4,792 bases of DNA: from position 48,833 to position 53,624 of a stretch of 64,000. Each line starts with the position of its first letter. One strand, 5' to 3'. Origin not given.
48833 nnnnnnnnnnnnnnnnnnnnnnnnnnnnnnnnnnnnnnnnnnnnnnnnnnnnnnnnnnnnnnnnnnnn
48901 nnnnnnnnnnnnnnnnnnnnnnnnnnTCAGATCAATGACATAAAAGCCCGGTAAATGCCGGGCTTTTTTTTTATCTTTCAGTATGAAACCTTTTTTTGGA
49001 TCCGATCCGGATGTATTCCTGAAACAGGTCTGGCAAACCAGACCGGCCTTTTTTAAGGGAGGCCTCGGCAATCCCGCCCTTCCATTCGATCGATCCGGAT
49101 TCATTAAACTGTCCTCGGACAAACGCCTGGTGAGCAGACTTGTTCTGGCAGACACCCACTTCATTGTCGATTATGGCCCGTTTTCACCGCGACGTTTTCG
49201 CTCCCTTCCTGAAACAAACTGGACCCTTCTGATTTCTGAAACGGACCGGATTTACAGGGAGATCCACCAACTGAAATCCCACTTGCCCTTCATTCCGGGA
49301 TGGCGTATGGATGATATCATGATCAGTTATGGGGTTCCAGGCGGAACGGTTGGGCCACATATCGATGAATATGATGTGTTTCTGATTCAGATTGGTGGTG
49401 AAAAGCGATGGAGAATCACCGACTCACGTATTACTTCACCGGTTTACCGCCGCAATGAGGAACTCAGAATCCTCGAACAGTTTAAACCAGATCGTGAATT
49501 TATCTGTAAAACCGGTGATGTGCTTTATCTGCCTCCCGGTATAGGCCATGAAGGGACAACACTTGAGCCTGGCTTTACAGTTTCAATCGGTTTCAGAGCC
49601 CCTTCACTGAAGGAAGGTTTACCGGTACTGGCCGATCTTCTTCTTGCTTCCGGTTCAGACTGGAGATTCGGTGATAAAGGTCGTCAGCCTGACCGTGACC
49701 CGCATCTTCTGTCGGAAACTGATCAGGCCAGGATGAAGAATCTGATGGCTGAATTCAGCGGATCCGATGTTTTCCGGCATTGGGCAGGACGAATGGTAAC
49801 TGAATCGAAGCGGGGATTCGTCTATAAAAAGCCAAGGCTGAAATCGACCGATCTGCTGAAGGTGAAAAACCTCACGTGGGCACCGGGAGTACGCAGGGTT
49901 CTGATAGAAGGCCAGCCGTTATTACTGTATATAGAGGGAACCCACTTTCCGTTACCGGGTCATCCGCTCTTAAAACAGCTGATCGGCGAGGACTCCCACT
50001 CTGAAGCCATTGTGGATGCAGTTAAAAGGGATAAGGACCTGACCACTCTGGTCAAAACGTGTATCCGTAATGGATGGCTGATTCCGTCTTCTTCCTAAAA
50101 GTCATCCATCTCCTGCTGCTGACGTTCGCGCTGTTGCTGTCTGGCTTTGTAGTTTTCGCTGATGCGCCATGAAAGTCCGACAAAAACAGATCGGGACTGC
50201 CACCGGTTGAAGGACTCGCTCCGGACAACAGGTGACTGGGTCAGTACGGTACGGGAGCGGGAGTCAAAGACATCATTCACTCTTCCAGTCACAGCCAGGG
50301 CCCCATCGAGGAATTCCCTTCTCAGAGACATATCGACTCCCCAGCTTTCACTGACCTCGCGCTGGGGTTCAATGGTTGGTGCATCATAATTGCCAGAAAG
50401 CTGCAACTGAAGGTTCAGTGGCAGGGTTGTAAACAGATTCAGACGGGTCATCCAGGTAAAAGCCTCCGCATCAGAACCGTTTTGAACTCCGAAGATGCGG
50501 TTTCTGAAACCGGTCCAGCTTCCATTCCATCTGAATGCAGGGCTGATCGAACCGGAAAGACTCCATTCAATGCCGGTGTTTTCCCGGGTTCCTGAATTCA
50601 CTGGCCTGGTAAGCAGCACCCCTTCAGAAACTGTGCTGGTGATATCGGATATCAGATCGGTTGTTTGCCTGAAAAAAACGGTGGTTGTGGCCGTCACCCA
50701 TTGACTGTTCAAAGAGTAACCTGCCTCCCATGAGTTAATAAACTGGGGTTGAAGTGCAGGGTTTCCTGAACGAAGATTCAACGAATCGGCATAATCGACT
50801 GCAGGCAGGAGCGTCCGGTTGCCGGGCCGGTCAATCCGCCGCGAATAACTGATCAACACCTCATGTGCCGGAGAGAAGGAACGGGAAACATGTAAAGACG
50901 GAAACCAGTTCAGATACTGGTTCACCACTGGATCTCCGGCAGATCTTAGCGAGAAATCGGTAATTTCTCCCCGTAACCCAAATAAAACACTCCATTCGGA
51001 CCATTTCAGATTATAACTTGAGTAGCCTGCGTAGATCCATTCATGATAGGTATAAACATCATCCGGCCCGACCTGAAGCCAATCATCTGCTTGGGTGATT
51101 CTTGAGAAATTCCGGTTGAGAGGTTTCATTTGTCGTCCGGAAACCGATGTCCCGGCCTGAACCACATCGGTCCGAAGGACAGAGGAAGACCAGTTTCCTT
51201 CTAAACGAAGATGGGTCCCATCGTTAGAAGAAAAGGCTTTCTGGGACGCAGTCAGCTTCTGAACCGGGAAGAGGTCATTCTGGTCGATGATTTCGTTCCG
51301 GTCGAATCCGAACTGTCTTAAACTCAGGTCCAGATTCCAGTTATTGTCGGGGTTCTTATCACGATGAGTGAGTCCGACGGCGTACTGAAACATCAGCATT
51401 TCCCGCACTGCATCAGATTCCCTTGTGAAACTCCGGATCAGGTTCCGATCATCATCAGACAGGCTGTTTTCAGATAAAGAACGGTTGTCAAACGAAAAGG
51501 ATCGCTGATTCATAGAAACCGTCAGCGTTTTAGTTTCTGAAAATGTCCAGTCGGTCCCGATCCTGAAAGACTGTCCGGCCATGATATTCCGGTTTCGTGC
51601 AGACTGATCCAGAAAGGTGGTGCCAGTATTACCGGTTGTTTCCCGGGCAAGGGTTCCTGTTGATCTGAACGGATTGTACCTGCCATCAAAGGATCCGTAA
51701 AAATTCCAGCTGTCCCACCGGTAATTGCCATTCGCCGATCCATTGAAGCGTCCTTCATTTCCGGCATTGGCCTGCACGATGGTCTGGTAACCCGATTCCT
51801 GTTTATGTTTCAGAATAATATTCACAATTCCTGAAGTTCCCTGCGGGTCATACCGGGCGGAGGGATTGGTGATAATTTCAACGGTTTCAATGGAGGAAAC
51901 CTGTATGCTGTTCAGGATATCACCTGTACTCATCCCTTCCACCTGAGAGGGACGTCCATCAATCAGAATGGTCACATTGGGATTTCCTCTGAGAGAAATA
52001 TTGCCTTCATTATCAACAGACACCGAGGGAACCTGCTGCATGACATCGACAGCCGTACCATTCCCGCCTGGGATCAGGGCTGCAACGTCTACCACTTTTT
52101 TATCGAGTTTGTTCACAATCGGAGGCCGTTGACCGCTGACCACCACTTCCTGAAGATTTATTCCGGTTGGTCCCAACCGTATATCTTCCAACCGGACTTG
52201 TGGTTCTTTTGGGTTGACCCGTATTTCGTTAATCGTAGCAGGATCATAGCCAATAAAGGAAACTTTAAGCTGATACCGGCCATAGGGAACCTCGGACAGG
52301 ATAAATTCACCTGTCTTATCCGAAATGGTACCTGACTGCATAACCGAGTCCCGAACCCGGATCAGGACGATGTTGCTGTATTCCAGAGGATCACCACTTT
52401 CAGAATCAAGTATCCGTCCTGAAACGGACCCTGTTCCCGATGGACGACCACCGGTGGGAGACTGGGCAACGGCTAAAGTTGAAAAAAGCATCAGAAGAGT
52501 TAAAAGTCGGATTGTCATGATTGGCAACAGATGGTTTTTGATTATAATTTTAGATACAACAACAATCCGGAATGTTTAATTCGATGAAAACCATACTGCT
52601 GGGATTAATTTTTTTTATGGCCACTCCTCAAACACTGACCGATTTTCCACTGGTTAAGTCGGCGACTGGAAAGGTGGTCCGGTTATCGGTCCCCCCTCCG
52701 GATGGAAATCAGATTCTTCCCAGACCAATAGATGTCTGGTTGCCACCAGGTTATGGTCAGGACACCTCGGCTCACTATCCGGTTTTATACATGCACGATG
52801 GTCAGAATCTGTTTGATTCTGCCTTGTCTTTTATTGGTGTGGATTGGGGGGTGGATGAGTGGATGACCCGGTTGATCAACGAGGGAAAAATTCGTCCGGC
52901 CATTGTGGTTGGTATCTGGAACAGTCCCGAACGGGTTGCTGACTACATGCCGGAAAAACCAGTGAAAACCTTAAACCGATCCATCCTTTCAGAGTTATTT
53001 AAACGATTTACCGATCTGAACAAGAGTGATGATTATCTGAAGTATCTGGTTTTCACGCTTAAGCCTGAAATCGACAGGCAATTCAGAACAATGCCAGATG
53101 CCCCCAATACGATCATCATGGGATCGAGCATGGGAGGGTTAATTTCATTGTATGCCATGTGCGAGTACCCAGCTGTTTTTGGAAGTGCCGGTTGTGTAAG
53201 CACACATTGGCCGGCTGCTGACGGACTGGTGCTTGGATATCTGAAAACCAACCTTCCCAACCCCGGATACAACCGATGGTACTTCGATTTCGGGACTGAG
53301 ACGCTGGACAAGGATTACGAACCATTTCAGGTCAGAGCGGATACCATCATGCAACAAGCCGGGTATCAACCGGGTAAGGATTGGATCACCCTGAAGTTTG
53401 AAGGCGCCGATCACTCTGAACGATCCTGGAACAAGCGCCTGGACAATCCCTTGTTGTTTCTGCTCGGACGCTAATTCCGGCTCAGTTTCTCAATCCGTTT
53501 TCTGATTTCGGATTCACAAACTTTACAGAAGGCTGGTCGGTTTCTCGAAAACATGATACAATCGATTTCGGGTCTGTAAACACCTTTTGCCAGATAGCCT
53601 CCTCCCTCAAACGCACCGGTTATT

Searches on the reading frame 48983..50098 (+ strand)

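Call 90: search_protein_families(library=pfam, proteins=[window:48983-50098:+], max_evalue=0.0001)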
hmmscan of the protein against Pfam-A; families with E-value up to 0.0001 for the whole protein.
window:48983-50098:+ (371 aa): 1 family
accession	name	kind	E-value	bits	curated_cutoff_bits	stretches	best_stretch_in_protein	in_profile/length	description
PF08007.18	JmjC_2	-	4.4e-32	110.7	22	1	96-210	1-125/127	JmjC domain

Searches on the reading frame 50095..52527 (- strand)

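Call 26: search_protein_families(library=ncbifam, proteins=[window:50095-52527:-], max_evalue=1e-10)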
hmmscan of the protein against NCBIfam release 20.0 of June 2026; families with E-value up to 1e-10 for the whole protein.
window:50095-52527:- (810 aa): 0 families

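Call 90: search_protein_families(library=pfam, proteins=[window:50095-52527:-], max_evalue=0.0001)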
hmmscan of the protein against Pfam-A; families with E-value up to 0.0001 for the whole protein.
window:50095-52527:- (810 aa): 5 families
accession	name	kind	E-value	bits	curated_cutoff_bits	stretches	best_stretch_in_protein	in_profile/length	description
PF14905.12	OMP_b-brl_3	-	4.6e-78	263.5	27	1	391-787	4-408/408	Outer membrane protein beta-barrel family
PF00593.30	TonB_dep_Rec_b-barrel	-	1.6e-15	58.3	27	1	257-730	7-385/436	TonB dependent receptor-like, beta-barrel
PF13620.12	CarboxypepD_reg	-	1.7e-15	57.5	32.3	1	34-117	1-80/82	Carboxypeptidase regulatory-like domain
PF13715.12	CarbopepD_reg_2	-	1.3e-12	48.1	32.2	1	35-130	1-88/88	CarboxypepD_reg-like domain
PF07715.20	Plug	-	9.4e-09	36.2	23.9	1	154-234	20-107/107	TonB-dependent Receptor Plug Domain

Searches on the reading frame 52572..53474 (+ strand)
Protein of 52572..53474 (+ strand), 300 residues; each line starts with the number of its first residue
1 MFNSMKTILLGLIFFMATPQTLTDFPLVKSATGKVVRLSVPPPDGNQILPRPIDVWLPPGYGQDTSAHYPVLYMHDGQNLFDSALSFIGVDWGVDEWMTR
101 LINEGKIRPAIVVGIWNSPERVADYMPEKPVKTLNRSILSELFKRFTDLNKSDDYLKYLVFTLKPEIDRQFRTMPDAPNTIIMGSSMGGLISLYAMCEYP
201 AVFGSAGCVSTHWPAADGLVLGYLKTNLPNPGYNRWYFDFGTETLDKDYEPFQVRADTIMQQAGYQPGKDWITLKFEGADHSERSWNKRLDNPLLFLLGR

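Call 90: search_protein_families(library=pfam, proteins=[window:52572-53474:+], max_evalue=0.0001)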
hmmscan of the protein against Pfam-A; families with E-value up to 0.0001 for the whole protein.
window:52572-53474:+ (300 aa): 1 family
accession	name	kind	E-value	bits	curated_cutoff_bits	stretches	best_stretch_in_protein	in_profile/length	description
PF00756.26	Esterase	-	3.4e-22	79.9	22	1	52-212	9-149/251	Putative esterase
